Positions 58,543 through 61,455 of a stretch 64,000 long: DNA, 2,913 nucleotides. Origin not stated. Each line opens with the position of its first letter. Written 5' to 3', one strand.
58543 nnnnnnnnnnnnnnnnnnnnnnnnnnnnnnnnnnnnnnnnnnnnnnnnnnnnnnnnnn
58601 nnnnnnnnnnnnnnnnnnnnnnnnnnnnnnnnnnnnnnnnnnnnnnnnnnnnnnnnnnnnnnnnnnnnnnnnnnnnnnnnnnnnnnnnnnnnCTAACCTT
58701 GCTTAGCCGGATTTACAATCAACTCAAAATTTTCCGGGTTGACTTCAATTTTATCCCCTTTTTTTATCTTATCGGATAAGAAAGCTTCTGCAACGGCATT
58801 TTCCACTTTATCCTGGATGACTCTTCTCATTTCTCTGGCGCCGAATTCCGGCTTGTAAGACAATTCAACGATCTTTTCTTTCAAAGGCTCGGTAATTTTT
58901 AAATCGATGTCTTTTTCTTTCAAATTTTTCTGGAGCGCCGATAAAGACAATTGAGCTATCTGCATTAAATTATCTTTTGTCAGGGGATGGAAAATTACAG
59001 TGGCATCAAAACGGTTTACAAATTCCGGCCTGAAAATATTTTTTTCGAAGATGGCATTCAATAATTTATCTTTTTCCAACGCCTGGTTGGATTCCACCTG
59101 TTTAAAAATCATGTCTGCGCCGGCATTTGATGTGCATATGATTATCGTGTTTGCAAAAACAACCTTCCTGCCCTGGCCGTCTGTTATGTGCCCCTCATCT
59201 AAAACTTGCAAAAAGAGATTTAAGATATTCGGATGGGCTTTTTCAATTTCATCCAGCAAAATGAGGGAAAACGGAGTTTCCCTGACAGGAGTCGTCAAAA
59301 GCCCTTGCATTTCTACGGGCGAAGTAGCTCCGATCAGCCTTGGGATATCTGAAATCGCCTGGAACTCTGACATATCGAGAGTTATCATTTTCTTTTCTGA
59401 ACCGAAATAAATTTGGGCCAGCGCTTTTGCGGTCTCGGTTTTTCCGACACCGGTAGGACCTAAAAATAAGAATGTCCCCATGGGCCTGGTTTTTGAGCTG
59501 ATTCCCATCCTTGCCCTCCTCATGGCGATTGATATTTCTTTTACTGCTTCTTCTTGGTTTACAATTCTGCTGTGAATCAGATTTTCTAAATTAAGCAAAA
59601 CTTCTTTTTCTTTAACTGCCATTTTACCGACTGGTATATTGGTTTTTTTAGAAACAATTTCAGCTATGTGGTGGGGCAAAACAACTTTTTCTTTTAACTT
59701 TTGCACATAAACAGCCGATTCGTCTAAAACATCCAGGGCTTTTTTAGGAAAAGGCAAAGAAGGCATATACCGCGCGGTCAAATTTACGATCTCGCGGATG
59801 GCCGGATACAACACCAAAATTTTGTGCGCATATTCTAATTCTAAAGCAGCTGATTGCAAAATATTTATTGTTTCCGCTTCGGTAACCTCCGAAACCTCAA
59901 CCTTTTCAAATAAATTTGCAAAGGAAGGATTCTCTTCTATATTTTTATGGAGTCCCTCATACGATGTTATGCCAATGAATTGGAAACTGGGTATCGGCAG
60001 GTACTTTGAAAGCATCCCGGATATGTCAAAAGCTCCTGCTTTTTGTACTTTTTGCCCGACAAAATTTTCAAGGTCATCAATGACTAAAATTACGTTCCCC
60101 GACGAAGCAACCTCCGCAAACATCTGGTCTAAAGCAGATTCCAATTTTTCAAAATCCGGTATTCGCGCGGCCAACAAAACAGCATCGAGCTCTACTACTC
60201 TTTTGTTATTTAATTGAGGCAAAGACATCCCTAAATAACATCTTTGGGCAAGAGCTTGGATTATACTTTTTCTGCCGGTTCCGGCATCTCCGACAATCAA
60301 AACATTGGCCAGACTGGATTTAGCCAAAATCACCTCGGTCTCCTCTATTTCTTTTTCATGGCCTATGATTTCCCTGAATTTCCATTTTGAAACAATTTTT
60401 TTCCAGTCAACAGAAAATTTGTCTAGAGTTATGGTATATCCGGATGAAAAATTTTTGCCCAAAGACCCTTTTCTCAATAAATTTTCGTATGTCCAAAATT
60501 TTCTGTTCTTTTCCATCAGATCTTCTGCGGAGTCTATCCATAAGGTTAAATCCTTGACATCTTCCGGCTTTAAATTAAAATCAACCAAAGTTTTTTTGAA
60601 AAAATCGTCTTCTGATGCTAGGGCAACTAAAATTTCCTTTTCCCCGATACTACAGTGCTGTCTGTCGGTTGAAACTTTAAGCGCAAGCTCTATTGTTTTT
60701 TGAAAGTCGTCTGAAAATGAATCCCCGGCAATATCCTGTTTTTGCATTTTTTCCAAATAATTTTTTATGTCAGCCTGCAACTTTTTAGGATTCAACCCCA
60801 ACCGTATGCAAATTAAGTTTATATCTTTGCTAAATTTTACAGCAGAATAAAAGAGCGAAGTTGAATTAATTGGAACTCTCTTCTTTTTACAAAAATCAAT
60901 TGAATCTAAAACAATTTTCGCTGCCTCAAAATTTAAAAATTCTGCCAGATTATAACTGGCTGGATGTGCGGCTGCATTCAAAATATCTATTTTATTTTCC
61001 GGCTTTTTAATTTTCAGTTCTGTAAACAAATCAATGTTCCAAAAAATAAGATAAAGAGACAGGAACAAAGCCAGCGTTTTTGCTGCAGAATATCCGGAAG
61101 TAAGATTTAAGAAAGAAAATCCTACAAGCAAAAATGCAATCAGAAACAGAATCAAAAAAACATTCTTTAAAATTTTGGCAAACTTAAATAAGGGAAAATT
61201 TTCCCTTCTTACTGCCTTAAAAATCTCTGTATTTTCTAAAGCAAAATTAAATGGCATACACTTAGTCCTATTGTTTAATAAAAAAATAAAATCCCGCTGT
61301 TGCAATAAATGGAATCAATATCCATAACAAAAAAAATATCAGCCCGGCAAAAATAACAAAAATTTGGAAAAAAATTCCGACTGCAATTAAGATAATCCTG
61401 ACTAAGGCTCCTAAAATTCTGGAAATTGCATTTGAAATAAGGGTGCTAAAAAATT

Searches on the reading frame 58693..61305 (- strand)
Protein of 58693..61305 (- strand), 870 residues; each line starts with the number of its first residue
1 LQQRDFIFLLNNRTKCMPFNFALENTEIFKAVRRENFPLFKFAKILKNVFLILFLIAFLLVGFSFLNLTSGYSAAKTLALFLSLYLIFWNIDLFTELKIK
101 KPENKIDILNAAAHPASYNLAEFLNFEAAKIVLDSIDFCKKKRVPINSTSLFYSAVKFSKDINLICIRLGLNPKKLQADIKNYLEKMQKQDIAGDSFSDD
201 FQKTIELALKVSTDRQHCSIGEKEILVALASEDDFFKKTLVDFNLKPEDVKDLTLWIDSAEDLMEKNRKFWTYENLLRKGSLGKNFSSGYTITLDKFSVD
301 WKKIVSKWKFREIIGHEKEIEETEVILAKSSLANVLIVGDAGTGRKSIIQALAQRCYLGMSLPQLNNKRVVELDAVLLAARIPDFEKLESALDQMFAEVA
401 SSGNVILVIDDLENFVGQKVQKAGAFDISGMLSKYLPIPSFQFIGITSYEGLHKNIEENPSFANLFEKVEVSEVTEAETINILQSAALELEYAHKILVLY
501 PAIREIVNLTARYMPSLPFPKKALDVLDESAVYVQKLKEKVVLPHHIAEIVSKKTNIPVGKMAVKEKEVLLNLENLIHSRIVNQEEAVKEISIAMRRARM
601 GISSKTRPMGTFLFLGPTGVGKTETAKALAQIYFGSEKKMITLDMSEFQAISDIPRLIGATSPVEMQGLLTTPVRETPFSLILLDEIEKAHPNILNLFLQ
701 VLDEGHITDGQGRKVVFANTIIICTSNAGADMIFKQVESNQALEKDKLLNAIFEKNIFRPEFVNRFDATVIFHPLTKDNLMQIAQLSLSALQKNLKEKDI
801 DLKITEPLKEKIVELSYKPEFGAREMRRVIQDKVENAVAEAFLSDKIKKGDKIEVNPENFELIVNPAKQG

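Call 6: search_protein_families(library=ncbifam, proteins=[window:58693-61305:-])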
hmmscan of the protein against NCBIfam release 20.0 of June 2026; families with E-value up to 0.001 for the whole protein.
window:58693-61305:- (870 aa): 20 families
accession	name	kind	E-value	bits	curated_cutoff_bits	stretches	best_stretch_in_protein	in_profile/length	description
TIGR03346.1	chaperone_ClpB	equivalog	7.5e-144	481.1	1232.1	2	536-862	522-850/853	ATP-dependent chaperone ClpB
TIGR02639.1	ClpA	equivalog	7.3e-126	421.2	993.15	1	133-856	10-733/734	ATP-dependent Clp protease ATP-binding subunit ClpA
NF008118.0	PRK10865.1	equivalog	1.9e-124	416.5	1417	2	537-862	527-853/857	ATP-dependent chaperone ClpB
TIGR03345.1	VI_ClpV1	equivalog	1.3e-120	404.2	884.95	2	536-849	523-842/852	type VI secretion system ATPase TssH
NF033607.0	disagg_AAA_ClpG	exception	7e-116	388.2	1900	2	539-854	552-873/932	AAA family protein disaggregase ClpG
NF033606.1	heat_AAA_ClpK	exception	5.9e-115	385.2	1900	2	544-855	578-896/949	heat shock survival AAA family ATPase ClpK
NF008263.0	PRK11034.1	equivalog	5.3e-89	299.1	1350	1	292-857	167-735/758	ATP-dependent Clp protease ATP-binding subunit ClpA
NF003745.1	PRK05342.1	equivalog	2.4e-12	46.5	359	1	741-840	275-382/418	ATP-dependent Clp protease ATP-binding subunit ClpX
NF001679.0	PRK00440.1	equivalog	6.5e-10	38.6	303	1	605-688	35-113/322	replication factor C small subunit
NF003229.0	PRK04195.1-5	equivalog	3.1e-08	32.7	280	1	581-691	19-116/413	replication factor C large subunit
NF009067.0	PRK12402.1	equivalog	1.5e-07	30.7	317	0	309-357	13-61/340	replication factor C small subunit 2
TIGR00382.1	clpX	equivalog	6.7e-07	28.6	370.75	0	732-840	272-388/414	ATP-dependent protease ATP-binding subunit ClpX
TIGR03922.1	T7SS_EccA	equivalog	8.6e-07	27.9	466.65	1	589-635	293-338/557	type VII secretion AAA-ATPase EccA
TIGR02928.1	TIGR02928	subfamily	2.2e-06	26.8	181.3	0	566-631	3-62/366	orc1/cdc6 family replication initiation protein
TIGR00390.1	hslU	equivalog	3.5e-06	26.2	362.45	1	578-633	11-71/441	ATP-dependent protease ATPase subunit HslU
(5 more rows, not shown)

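Call 7: search_protein_families(library=pfam, proteins=[window:58693-61305:-])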
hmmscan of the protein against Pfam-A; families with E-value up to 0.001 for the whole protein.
window:58693-61305:- (870 aa): 11 families
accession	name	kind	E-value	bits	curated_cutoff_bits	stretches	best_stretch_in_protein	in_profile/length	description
PF07724.20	AAA_2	-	2.9e-47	161.2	27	1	607-768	1-165/166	AAA domain (Cdc48 subfamily)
PF10431.15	ClpB_D2-small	-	3.3e-23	82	21.9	1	775-855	1-81/81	C-terminal, D2-small domain, of ClpB protein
PF00004.35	AAA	-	2.2e-15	57.7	21.2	2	613-736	2-117/131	ATPase family associated with various cellular activities (AAA)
PF07728.20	AAA_5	-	2.4e-12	47.5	22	1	612-730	2-125/139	AAA domain (dynein-related subfamily)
PF17871.7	AAA_lid_9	-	1.1e-10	41.8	22.8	1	476-554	2-78/104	AAA lid domain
PF05673.19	DUF815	-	1.6e-08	34.5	23.8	0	320-377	41-99/249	Protein of unknown function (DUF815)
PF00158.32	Sigma54_activat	-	3.1e-07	30.7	20.2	0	596-730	9-145/168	Sigma-54 interaction domain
PF13401.12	AAA_22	-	2.3e-06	28.4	27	0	613-703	9-109/130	AAA domain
PF20030.5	bpMoxR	-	3.6e-05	23.4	27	0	612-727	34-145/205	MoxR domain in the MoxR-vWA-beta-propeller ternary systems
PF01078.27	Mg_chelatase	-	5.4e-05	23.1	20.3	0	310-377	2-61/207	Magnesium chelatase, subunit ChlI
PF12775.13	AAA_7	-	0.00061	19.8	25.8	0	611-650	35-74/181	P-loop containing dynein motor region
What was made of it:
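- Checked: The neighbours are a ClpB-like AAA ATPase (58693-61305) and mraZ-rsmH-ftsL-like-ftsI (52813-56432) (calls 6, 7).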
